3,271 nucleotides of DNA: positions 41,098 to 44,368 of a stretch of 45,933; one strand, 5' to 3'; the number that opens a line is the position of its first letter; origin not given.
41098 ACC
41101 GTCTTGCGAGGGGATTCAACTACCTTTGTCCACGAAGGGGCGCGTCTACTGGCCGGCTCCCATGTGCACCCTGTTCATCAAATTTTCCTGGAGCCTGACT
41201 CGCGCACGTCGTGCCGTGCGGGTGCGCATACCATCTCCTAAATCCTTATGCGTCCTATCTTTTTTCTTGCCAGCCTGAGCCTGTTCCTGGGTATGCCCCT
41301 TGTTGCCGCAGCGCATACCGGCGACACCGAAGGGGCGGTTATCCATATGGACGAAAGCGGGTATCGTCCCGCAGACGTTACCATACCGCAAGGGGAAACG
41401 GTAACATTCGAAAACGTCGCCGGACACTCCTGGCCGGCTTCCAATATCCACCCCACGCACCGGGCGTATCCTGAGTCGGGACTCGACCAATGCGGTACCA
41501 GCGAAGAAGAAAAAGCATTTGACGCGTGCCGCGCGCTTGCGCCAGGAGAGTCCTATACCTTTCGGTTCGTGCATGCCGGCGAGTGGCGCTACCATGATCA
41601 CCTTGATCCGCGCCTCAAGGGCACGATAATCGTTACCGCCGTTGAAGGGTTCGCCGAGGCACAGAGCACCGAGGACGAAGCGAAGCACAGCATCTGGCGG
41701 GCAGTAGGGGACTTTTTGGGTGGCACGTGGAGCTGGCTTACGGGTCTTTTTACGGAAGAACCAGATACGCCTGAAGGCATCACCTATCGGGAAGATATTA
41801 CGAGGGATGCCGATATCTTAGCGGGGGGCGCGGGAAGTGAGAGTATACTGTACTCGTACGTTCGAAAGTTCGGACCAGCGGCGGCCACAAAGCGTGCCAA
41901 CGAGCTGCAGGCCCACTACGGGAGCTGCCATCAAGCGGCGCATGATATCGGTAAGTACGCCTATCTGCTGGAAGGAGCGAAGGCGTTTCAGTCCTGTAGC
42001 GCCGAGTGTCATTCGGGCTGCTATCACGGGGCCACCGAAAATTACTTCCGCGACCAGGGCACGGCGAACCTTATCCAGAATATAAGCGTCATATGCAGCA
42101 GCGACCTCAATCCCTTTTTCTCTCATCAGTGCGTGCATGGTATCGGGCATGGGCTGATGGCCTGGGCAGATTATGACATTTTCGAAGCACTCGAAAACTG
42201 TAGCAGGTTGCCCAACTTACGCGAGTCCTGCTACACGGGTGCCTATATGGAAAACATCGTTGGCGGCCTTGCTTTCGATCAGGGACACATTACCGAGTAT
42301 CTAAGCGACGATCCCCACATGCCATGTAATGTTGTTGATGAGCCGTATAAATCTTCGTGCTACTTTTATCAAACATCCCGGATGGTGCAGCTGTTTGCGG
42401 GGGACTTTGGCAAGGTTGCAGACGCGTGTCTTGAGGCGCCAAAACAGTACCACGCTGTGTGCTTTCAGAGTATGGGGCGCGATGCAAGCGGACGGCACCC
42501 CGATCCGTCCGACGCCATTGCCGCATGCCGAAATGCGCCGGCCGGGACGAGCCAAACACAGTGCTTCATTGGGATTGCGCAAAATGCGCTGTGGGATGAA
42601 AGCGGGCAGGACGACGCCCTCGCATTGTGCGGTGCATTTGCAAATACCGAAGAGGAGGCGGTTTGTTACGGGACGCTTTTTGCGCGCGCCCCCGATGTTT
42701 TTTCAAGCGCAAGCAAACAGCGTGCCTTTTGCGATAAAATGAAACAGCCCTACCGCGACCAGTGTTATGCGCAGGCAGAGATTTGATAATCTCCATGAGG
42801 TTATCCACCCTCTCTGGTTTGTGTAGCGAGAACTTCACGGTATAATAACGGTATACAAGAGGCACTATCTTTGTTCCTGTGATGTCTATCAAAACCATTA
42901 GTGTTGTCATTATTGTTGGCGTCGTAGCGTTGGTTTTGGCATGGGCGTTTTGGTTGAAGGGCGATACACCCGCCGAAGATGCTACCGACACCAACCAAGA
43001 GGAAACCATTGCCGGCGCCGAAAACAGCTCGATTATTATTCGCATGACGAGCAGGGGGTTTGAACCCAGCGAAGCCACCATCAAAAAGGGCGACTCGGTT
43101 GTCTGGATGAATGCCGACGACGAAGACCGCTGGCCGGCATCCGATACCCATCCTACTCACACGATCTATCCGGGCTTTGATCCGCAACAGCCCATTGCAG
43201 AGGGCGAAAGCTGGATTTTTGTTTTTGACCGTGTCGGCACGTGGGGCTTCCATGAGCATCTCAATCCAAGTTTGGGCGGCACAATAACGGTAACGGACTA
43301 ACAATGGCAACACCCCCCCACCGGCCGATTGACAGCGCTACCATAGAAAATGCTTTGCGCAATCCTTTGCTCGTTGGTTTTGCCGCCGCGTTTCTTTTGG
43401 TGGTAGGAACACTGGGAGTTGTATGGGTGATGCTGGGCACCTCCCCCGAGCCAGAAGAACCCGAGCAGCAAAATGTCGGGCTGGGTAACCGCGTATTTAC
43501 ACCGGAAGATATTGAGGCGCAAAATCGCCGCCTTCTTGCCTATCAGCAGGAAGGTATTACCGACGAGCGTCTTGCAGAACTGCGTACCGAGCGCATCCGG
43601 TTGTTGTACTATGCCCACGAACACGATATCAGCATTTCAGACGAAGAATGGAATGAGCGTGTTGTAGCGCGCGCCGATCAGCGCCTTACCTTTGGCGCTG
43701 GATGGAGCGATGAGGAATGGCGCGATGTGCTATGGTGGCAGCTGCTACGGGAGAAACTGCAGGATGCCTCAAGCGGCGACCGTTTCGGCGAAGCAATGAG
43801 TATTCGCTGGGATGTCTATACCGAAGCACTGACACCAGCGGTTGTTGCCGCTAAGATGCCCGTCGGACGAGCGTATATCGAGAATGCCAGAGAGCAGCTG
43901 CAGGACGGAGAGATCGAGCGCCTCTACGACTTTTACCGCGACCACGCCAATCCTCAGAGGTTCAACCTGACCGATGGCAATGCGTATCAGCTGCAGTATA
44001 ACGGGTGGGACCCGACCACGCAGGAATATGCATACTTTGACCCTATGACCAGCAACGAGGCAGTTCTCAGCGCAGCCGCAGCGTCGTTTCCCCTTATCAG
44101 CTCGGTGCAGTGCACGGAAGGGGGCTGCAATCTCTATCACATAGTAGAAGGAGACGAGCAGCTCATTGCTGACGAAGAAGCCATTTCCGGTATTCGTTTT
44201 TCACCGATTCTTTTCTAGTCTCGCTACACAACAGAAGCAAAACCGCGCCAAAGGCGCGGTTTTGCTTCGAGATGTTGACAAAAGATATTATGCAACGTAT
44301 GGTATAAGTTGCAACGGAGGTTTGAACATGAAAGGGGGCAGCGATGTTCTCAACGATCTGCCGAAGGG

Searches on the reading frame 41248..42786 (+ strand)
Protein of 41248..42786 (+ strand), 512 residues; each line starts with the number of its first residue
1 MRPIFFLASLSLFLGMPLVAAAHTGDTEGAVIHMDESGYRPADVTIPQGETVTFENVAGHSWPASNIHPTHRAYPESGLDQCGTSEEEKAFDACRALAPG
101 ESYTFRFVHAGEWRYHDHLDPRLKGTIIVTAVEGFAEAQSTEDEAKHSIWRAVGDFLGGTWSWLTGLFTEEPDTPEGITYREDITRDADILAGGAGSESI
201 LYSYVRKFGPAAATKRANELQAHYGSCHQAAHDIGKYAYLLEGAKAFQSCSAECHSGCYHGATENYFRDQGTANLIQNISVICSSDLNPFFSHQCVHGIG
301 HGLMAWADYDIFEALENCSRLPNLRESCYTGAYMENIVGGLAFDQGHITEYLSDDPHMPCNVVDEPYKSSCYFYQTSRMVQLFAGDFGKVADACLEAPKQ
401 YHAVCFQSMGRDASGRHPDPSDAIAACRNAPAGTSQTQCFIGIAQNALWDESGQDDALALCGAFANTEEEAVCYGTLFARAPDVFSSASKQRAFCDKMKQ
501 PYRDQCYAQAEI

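Call 3: search_protein_families(library=pfam, max_evalue=1, proteins=[window:41248-42786:+])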
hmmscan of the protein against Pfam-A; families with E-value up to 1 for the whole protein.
window:41248-42786:+ (512 aa): 2 families
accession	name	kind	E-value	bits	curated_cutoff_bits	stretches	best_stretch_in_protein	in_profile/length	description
PF13473.12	Cupredoxin_1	-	4.6e-05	23.8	27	1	18-55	11-48/104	Cupredoxin-like domain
PF00127.26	Copper-bind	-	0.0034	18.2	21.2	1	39-116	14-83/99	Copper binding proteins, plastocyanin/azurin family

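Call 6: search_protein_families(library=ncbifam, max_evalue=1, proteins=[window:41248-42786:+])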
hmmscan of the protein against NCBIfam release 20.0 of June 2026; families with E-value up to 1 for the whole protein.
window:41248-42786:+ (512 aa): 1 family
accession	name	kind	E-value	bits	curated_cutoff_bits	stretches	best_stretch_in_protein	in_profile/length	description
TIGR02656.1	cyanin_plasto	equivalog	0.0012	19.2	87.85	1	38-129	13-98/99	plastocyanin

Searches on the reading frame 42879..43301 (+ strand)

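Call 3: search_protein_families(library=pfam, max_evalue=1, proteins=[window:42879-43301:+])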
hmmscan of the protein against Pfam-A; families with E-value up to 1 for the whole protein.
window:42879-43301:+ (140 aa): 2 families
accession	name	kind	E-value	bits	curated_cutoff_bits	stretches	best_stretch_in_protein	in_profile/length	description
PF13473.12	Cupredoxin_1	-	1.7e-05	25.2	27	1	18-138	3-104/104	Cupredoxin-like domain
PF10907.13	DUF2749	-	0.18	12.3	25.5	1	2-38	1-47/72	Protein of unknown function (DUF2749)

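Call 6: search_protein_families(library=ncbifam, max_evalue=1, proteins=[window:42879-43301:+])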
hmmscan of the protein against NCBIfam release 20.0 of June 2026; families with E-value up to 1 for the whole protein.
window:42879-43301:+ (140 aa): 2 families
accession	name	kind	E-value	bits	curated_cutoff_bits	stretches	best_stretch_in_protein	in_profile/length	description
TIGR02656.1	cyanin_plasto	equivalog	0.013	15.9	87.85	1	60-81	13-34/99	plastocyanin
NF002334.0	PRK01294.1-2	equivalog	0.17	11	285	1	9-51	5-46/336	lipase secretion chaperone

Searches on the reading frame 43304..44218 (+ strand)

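Call 37: search_protein_families(library=pfam, max_evalue=0.01, proteins=[window:43304-44218:+])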
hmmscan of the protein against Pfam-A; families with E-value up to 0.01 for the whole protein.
window:43304-44218:+ (304 aa): 0 families

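Call 52: search_protein_families(library=pfam, max_evalue=10, proteins=[window:43304-44218:+])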
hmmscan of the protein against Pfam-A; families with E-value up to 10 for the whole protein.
window:43304-44218:+ (304 aa): 2 families
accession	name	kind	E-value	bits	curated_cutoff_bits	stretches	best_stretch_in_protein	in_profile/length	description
PF16416.11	GUN4_N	-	0.18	12.2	24.3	1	205-242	41-77/83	ARM-like repeat domain, GUN4-N terminal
PF14598.12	PAS_11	-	0.19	12.1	25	1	124-150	17-43/109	PAS domain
